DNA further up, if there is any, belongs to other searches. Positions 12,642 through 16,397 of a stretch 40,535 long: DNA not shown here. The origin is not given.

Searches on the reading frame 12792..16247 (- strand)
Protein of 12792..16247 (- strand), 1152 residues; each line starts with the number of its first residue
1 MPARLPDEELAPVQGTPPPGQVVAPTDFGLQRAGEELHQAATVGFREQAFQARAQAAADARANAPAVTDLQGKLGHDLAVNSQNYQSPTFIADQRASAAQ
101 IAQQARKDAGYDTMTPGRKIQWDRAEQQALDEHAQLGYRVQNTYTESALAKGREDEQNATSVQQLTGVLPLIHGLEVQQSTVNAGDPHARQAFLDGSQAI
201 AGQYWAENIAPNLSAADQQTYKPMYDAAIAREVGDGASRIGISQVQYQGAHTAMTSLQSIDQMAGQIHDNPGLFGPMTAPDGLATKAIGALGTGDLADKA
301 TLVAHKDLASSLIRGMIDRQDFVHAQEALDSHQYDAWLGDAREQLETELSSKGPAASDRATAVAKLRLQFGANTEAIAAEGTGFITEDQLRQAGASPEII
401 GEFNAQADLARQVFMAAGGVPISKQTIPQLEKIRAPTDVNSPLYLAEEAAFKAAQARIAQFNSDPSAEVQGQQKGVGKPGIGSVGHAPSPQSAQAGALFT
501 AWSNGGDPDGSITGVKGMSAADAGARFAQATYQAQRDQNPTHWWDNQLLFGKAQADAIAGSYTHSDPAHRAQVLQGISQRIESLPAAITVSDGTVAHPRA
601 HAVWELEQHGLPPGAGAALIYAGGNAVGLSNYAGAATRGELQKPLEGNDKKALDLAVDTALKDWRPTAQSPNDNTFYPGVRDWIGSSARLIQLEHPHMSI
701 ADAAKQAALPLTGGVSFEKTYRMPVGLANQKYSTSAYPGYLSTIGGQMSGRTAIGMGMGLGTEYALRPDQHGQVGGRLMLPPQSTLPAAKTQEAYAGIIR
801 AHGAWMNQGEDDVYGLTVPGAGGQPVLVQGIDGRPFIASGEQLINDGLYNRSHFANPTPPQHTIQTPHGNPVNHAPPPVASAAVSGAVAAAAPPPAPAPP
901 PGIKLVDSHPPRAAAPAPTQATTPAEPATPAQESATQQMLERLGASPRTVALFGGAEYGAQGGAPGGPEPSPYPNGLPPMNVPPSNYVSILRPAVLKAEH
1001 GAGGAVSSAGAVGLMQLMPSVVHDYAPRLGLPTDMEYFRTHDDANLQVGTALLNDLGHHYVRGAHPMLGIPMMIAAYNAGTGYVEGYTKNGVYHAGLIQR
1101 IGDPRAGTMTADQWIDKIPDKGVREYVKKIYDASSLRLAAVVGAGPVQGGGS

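Call 10: search_protein_families(library=phrogs, proteins=[window:12792-16247:-], max_evalue=0.001)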
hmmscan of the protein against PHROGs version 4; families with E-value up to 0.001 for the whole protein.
window:12792-16247:- (1152 aa): 1 family
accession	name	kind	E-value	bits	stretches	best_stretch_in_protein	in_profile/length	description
phrog_669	-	lysis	1.5e-06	26.8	1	1004-1132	952-1051/1946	endolysin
